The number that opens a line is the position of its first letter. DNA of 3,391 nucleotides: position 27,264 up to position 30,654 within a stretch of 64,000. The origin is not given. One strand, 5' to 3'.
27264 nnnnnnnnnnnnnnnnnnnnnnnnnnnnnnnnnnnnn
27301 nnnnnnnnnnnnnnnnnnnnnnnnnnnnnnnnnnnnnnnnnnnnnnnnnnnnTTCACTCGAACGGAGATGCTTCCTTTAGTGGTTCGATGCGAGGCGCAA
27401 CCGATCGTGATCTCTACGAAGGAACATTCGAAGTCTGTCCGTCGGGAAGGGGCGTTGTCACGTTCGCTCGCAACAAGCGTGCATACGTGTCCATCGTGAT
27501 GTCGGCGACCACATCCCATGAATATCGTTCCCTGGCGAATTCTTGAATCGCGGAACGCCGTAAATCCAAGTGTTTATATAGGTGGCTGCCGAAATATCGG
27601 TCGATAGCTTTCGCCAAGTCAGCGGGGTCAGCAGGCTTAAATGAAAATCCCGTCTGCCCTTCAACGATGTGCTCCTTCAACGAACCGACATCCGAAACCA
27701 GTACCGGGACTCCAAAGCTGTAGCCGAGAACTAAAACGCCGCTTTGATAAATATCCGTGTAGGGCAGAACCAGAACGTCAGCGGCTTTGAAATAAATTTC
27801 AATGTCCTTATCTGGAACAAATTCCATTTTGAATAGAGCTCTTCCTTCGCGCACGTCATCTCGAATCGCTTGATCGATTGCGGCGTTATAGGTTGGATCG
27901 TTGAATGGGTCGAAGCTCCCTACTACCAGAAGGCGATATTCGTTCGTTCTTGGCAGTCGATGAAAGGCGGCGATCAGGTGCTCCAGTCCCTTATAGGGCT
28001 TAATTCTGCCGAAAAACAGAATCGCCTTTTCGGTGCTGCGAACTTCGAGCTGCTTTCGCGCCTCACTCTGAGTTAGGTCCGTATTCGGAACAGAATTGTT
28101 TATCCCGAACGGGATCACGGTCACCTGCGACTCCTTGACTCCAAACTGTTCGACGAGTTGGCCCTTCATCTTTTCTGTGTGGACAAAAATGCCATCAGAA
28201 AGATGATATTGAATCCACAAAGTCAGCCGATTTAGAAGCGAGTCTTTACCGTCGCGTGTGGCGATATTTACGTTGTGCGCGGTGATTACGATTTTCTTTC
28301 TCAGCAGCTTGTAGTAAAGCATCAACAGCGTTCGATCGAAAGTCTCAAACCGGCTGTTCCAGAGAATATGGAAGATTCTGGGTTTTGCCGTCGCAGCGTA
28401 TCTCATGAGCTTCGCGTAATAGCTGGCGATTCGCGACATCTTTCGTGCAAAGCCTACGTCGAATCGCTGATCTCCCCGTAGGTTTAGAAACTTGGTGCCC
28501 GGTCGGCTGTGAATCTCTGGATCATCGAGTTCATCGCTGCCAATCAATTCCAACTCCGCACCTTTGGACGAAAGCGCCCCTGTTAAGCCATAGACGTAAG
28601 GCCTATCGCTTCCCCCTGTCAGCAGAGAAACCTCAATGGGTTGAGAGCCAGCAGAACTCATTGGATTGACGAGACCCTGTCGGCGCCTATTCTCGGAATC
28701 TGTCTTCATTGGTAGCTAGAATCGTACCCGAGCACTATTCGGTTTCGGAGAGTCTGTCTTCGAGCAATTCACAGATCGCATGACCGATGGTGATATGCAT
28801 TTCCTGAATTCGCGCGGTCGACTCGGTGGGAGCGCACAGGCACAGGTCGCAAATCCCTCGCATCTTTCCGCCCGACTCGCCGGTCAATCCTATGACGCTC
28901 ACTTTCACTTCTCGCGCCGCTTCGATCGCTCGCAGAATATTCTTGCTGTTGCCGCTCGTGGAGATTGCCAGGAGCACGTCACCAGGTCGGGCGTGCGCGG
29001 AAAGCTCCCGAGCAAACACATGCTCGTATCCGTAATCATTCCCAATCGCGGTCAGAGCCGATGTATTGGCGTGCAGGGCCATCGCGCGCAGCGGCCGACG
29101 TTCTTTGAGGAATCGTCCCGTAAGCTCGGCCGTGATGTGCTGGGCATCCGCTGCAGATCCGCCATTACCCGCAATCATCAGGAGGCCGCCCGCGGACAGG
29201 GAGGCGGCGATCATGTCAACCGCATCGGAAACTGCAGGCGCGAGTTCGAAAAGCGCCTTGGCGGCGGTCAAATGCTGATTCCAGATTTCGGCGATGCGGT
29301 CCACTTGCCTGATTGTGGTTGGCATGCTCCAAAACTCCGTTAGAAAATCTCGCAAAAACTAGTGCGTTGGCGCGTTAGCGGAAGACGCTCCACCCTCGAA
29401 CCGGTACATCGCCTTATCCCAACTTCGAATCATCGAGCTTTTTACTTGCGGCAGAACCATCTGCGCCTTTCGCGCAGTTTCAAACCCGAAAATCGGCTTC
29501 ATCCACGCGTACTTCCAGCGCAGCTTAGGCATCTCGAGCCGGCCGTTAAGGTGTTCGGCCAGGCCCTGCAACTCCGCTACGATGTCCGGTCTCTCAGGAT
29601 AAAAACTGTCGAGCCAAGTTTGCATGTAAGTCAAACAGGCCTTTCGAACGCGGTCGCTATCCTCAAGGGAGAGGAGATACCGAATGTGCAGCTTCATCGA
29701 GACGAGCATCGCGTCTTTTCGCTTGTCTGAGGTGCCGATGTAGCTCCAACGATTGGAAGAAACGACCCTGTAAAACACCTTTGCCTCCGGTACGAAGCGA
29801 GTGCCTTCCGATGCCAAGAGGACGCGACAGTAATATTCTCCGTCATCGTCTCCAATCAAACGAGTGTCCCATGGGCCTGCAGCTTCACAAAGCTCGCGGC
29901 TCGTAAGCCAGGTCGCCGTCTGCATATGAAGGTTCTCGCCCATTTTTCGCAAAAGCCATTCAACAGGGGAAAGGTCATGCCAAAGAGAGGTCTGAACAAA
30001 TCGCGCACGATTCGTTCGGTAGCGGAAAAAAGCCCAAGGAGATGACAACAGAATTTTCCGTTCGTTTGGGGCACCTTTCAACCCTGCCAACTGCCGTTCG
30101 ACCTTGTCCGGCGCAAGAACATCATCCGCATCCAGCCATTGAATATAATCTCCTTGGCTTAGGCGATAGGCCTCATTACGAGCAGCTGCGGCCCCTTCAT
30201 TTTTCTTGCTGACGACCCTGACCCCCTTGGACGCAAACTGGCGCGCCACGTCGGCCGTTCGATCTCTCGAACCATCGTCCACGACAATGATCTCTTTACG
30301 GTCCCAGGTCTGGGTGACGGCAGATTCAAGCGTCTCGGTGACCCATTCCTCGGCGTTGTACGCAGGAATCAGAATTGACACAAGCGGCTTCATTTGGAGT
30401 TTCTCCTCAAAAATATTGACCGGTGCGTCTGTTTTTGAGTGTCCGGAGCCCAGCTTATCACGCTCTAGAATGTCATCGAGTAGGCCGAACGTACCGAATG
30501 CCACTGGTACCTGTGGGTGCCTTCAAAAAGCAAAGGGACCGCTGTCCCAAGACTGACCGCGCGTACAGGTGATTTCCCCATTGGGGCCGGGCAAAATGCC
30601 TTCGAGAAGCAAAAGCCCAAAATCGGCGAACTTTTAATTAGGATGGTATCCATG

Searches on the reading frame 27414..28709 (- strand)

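Call 40: search_protein_families(library=ncbifam, proteins=[window:27414-28709:-], max_evalue=1e-8)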
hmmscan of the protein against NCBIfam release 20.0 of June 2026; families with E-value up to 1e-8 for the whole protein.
window:27414-28709:- (431 aa): 14 families
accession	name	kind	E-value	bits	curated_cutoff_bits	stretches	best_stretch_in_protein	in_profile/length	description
NF038295.1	EPS_HpsP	equivalog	1.7e-22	80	550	1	178-412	161-387/388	hormogonium polysaccharide biosynthesis glycosyltransferase HpsP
TIGR03449.1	mycothiol_MshA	equivalog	2e-19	69.8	462.5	1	146-413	140-404/406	D-inositol-3-phosphate glycosyltransferase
NF053787.1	GlcN_PG_synth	equivalog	7e-19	67.9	480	1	168-413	141-360/361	N-acetylglucosaminyl phosphatidylglycerol synthase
TIGR02149.1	glgA_Coryne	subfamily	7.7e-19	68.1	302.4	1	162-412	133-390/391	glycogen synthase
NF012028.0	PRK15484.1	subfamily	1.7e-18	66.9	618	1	192-403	159-369/380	lipopolysaccharide N-acetylglucosaminyltransferase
TIGR04063.1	stp3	hypoth_equivalog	6.4e-18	64.8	442.05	1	171-413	158-396/397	TIGR04063 family PEP-CTERM/XrtA system glycosyltransferase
TIGR04157.1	glyco_rSAM_CFB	subfamily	5e-16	58.7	400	1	168-362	167-353/406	TIGR04157 family glycosyltransferase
TIGR03999.1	thiol_BshA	equivalog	7.7e-15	54.7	273.7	1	135-401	111-362/375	N-acetyl-alpha-D-glucosaminyl L-malate synthase BshA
NF047684.1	TeichurnBiosyTuaC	equivalog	4.2e-13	49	550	1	192-412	183-389/391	teichuronic acid biosynthesis protein TuaC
TIGR04047.1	MSMEG_0565_glyc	hypoth_equivalog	9.3e-13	48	259.85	1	175-410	143-372/373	MSMEG_0565 family glycosyltransferase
TIGR03088.1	stp2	hypoth_equivalog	3.1e-12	46.2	409.05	1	96-412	68-373/374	TIGR03088 family PEP-CTERM/XrtA system glycosyltransferase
NF041876.1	EPS_EpsE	equivalog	3.7e-12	46.2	400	1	175-375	166-361/389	exopolysaccharide biosynthesis GT4 family glycosyltransferase EpsE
TIGR02095.1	glgA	subfamily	4.4e-10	38.8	328.45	1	219-411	286-476/477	glycogen/starch synthase, ADP-glucose type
NF038298.1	EPS_HpsO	equivalog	1e-09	37.7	575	1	101-376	81-353/388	hormogonium polysaccharide biosynthesis glycosyltransferase HpsO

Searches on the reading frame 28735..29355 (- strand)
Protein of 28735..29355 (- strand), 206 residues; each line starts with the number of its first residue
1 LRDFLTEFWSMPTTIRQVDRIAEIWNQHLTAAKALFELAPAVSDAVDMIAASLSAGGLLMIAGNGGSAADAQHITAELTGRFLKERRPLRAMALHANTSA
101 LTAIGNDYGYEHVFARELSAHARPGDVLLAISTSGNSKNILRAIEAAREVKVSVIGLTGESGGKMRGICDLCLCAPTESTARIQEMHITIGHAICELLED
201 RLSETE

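Call 40: search_protein_families(library=ncbifam, proteins=[window:28735-29355:-], max_evalue=1e-8)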
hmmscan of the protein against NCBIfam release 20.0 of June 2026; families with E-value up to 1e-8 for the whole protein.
window:28735-29355:- (206 aa): 7 families
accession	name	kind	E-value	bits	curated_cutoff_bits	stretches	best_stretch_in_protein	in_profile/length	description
NF010546.0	PRK13936.1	equivalog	6.2e-60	202.3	276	1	19-203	5-193/197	phosphoheptose isomerase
TIGR00441.1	gmhA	equivalog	1.4e-56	190.8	209.45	1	46-199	1-154/154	D-sedoheptulose 7-phosphate isomerase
NF010547.0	PRK13938.1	equivalog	1.8e-52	177.8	320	1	32-202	24-191/196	D-sedoheptulose 7-phosphate isomerase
NF001628.0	PRK00414.1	equivalog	7.5e-45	152.9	265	1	41-201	29-189/192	D-sedoheptulose 7-phosphate isomerase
NF008138.0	PRK10886.1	equivalog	2.2e-37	128.7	352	1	28-202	16-190/196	DnaA initiator-associating protein DiaA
NF003915.0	PRK05441.1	subfamily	1.8e-10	40.3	168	1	19-174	25-181/300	N-acetylmuramic acid 6-phosphate etherase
NF002805.0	PRK02947.1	subfamily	1.6e-09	37.3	135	1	38-159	22-142/247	sugar isomerase domain-containing protein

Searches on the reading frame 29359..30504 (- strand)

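Call 40: search_protein_families(library=ncbifam, proteins=[window:29359-30504:-], max_evalue=1e-8)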
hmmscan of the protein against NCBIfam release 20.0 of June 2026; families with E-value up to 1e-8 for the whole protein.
window:29359-30504:- (381 aa): 16 families
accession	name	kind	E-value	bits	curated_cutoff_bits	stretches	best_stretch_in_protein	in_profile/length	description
NF047683.1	TeichurnBiosyTuaG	equivalog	1e-25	90.9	400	1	37-142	3-111/252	teichuronic acid biosynthesis protein TuaG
NF007482.0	PRK10073.1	equivalog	3.7e-24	85.4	423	1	38-137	4-105/334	glycosyltransferase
NF041875.1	EPS_EpsD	equivalog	1.3e-20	74.1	370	1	42-256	1-219/325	exopolysaccharide biosynthesis glycosyltransferase EpsD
TIGR03937.1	PgaC_IcaA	equivalog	2e-20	73.1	422.3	1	33-136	38-144/407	poly-beta-1,6-N-acetyl-D-glucosamine synthase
TIGR03965.1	mycofact_glyco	equivalog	2.7e-16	59.5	280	1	37-245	71-280/467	mycofactocin biosynthesis glycosyltransferase MftF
NF053739.1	GlytfEpsEBac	equivalog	4.8e-16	58.5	450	1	40-143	1-108/265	glycosyltransferase EpsE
NF050050.1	ProtGlycPglI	equivalog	2.3e-12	46.9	500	1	40-136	2-102/306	GalNAc(5)-diNAcBac-PP-undecaprenol beta-1,3-glucosyltransferase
TIGR04283.1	glyco_like_mftF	equivalog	3.6e-12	46.3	182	1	42-142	1-96/221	TIGR04283 family arsenosugar biosynthesis glycosyltransferase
NF038302.1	EPS_HpsE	equivalog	1.1e-11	44.3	300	1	43-136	4-105/307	hormogonium polysaccharide biosynthesis glycosyltransferase HpsE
NF007453.0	PRK10018.1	equivalog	2e-11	44.1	382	1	38-139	4-108/280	colanic acid biosynthesis glycosyltransferase WcaA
TIGR04017.1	WcaA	equivalog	2.6e-11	43.6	495.75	1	38-137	3-105/279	colanic acid biosynthesis glycosyltransferase WcaA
NF041394.1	GtaseAglG_Halo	equivalog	6.1e-11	42.1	440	1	42-139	3-104/304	glucosyl-dolichyl phosphate glucuronosyltransferase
TIGR04182.1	glyco_TIGR04182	equivalog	8.5e-11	41.8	325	1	42-142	2-97/293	S-layer glycoprotein N-glycosyltransferase AglJ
TIGR04242.1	nodulat_NodC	equivalog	4.3e-10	39.1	550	1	34-138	42-152/395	chitooligosaccharide synthase NodC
TIGR03111.1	glyc2_xrt_Gpos1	hypoth_equivalog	9.3e-10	37.9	363.95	1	36-139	45-153/439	TIGR03111 family XrtG-associated glycosyltransferase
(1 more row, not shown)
